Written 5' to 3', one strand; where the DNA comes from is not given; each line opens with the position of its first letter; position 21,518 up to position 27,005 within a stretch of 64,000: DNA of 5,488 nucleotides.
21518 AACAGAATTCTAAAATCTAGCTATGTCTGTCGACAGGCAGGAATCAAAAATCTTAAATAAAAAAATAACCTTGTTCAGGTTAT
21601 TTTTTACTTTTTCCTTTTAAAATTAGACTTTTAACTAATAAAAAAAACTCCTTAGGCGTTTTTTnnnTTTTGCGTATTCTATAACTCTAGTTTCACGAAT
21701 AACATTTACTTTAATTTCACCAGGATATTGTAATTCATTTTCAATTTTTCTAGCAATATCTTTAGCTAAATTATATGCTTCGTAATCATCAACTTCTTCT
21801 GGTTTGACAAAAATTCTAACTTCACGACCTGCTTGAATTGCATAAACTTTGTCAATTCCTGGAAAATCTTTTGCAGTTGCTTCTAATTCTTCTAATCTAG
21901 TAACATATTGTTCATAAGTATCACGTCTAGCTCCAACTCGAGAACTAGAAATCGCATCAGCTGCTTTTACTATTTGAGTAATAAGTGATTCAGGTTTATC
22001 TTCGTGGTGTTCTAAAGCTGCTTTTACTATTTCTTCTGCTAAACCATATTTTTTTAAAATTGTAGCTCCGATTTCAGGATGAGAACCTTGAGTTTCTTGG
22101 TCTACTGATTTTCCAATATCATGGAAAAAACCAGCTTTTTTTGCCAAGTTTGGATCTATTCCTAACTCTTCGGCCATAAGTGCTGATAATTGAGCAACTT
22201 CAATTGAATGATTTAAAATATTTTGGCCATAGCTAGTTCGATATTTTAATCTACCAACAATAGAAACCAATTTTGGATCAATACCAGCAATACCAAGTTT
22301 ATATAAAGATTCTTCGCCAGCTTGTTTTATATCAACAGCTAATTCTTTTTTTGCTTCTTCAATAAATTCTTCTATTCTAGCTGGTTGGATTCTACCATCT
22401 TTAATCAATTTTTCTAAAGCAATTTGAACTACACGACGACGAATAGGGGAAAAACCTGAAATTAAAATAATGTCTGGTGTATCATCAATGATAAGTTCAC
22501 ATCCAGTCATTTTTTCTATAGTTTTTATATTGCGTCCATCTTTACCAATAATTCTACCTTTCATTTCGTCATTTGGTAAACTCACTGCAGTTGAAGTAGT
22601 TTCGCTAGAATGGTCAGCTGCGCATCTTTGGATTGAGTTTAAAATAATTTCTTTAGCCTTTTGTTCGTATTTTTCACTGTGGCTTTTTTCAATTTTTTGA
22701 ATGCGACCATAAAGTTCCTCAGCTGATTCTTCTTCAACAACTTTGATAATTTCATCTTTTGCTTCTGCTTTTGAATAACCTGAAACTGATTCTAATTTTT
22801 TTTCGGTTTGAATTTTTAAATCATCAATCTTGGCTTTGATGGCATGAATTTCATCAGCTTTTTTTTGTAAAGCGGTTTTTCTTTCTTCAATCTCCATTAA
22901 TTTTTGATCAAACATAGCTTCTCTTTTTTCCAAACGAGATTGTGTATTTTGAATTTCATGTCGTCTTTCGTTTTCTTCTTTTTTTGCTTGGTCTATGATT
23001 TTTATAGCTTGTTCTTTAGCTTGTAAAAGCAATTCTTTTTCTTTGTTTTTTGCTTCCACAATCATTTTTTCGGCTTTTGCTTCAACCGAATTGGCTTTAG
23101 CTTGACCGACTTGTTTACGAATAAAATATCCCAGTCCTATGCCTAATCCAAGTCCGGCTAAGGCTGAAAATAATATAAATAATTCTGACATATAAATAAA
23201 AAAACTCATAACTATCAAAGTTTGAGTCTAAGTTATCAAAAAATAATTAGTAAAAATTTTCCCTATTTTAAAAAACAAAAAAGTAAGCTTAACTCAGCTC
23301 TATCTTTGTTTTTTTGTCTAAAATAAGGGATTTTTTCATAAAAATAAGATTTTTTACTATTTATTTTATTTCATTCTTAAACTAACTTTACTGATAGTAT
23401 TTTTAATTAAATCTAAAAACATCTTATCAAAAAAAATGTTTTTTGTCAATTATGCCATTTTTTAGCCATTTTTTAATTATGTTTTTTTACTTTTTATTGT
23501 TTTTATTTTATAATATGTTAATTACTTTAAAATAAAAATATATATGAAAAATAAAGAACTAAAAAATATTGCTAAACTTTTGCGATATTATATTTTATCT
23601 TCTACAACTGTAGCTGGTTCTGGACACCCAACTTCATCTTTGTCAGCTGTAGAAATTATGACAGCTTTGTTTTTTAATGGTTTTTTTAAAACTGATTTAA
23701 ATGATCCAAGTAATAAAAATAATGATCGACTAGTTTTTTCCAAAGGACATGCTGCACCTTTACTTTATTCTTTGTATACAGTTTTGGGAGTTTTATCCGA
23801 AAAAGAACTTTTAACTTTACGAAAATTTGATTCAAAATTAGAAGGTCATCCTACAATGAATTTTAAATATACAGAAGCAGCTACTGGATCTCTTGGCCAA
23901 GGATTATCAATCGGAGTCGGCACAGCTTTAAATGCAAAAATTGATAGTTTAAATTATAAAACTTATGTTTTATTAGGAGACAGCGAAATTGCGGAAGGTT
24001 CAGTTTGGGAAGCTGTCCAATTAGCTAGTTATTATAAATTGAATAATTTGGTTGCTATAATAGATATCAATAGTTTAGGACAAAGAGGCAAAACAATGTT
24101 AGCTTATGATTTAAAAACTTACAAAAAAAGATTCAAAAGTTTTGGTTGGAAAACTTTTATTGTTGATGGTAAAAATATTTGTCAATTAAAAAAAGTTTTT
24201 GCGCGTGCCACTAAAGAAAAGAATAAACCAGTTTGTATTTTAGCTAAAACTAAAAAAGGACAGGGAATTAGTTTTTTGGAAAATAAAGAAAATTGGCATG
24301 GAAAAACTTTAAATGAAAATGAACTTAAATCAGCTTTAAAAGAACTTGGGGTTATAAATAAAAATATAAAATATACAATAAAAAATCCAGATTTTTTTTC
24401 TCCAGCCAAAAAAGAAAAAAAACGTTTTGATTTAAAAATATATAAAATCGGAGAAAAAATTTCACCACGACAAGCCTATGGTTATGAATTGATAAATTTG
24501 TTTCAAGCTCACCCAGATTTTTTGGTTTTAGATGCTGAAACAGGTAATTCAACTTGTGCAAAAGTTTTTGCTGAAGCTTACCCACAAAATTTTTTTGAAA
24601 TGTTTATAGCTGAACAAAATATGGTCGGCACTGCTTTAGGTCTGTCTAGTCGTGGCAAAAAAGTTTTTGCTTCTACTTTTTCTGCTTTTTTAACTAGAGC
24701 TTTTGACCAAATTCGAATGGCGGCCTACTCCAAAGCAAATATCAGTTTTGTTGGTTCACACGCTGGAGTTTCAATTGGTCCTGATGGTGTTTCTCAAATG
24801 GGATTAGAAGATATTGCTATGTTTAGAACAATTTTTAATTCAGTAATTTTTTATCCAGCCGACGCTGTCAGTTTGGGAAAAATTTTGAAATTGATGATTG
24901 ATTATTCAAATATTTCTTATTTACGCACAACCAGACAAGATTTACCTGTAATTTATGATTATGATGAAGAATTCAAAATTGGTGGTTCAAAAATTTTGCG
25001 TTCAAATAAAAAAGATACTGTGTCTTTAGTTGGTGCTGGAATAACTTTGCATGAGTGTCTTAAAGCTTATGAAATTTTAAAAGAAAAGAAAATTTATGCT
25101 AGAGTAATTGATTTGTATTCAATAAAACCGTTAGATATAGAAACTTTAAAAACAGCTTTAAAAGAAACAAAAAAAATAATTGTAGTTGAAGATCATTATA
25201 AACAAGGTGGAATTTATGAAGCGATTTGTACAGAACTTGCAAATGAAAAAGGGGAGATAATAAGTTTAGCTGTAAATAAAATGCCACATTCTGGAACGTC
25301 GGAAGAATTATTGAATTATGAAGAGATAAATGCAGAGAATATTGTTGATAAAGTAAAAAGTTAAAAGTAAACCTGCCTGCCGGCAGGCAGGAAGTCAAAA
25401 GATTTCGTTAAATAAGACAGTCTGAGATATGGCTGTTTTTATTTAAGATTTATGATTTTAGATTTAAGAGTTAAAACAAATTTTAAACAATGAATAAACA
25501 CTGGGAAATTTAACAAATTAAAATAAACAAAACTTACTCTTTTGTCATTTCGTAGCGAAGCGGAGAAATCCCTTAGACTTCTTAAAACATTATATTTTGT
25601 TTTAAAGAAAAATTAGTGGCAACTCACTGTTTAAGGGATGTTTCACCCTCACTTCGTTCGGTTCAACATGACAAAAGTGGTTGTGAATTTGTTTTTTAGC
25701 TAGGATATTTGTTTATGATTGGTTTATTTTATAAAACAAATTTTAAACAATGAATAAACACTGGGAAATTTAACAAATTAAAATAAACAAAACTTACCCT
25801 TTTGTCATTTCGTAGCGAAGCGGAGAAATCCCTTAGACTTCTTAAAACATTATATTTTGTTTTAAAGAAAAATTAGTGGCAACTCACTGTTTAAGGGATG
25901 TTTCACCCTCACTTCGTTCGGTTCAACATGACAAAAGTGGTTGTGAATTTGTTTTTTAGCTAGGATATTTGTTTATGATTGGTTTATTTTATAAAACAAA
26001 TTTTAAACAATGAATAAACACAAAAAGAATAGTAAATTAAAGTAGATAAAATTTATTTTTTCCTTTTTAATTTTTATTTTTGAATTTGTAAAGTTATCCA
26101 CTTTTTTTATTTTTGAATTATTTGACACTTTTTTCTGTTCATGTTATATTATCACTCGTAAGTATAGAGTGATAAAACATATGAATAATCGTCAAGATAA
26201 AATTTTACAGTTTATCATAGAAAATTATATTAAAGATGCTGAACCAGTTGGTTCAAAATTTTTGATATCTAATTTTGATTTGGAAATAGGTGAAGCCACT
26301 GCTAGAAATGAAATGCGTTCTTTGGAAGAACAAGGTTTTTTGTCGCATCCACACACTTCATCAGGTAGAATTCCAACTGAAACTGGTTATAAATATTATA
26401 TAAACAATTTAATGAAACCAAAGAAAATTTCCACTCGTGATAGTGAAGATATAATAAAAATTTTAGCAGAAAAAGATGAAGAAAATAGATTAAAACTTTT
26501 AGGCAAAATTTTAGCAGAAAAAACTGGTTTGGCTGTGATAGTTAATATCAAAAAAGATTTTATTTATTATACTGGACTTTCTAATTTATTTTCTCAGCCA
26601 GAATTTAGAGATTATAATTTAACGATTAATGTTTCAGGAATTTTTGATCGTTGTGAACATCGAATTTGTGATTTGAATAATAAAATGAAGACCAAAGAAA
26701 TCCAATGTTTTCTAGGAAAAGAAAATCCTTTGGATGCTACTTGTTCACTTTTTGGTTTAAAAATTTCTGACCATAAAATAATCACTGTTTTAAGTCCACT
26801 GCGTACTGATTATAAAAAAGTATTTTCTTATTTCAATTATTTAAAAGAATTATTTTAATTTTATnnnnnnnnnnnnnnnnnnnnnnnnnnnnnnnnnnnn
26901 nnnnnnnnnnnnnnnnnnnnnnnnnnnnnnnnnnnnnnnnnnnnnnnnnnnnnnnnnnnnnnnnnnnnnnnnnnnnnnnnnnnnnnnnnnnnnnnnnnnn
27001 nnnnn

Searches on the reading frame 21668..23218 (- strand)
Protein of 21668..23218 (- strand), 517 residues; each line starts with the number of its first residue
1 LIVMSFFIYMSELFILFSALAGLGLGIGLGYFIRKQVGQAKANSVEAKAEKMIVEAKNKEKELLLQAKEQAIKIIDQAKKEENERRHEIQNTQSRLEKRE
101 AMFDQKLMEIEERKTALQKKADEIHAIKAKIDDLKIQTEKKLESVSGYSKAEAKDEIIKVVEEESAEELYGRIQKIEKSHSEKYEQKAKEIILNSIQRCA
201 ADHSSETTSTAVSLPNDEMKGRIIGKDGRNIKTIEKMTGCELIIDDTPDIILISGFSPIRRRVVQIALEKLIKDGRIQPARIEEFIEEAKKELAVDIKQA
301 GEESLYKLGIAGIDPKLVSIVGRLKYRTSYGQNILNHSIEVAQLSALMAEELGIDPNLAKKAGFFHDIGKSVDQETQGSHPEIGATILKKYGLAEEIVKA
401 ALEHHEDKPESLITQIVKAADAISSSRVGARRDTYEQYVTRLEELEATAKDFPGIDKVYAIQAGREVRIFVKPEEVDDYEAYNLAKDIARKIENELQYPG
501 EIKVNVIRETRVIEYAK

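Call 30: search_protein_families(library=pfam, proteins=[window:21668-23218:-], max_evalue=0.00001)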
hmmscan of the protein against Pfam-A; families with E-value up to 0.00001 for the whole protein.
window:21668-23218:- (517 aa): 3 families
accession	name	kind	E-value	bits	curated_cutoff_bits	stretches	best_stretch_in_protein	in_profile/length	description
PF12072.13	RNase_Y_N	-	1.1e-34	120.1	32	1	17-203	4-201/201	RNase Y N-terminal region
PF01966.28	HD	-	1.3e-21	77.4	22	1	335-424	2-114/116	HD domain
PF00013.35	KH_1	-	5.9e-09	36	21.5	1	212-260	4-56/66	KH domain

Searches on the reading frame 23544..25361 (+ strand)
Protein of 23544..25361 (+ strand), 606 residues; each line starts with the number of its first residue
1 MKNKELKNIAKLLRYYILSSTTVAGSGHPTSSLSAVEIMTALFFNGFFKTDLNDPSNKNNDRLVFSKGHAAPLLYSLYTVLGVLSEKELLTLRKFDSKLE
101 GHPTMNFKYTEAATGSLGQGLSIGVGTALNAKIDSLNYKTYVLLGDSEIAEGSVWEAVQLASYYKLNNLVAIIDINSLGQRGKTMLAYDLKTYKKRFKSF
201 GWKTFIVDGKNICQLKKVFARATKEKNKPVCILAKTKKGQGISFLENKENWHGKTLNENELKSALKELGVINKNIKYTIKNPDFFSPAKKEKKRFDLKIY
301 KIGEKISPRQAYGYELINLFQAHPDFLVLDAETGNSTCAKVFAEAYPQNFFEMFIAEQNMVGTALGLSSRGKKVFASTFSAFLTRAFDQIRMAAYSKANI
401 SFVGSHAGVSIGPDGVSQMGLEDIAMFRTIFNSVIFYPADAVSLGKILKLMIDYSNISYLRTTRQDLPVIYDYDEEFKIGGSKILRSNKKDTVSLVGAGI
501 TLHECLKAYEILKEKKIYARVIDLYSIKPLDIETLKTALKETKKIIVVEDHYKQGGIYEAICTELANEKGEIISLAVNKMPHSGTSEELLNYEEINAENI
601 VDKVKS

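Call 30: search_protein_families(library=pfam, proteins=[window:23544-25361:+], max_evalue=0.00001)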
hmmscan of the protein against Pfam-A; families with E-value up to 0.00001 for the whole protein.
window:23544-25361:+ (606 aa): 5 families
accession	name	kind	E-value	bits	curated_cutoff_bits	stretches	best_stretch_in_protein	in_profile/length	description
PF00456.26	Transketolase_N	-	2e-46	159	22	1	8-279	4-285/334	Transketolase, thiamine diphosphate binding domain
PF02779.29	Transket_pyr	-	3e-38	131.6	27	1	305-468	2-173/174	Transketolase, pyrimidine binding domain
PF02780.25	Transketolase_C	-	1.3e-25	90.1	25.9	1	484-600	3-124/124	Transketolase, C-terminal domain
PF13292.11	DXP_synthase_N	-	2.3e-11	44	21.2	1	1-176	13-171/274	1-deoxy-D-xylulose-5-phosphate synthase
PF00676.26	E1_dh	-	1.5e-06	27.9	22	1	113-230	99-218/300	Dehydrogenase E1 component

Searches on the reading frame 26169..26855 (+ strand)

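Call 30: search_protein_families(library=pfam, proteins=[window:26169-26855:+], max_evalue=0.00001)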
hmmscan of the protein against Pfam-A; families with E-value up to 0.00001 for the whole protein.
window:26169-26855:+ (229 aa): 1 family
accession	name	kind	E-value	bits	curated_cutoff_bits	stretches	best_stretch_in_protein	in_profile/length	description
PF01628.27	HrcA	-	5.1e-09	36.8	22.2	1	77-218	77-214/215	HrcA protein C terminal domain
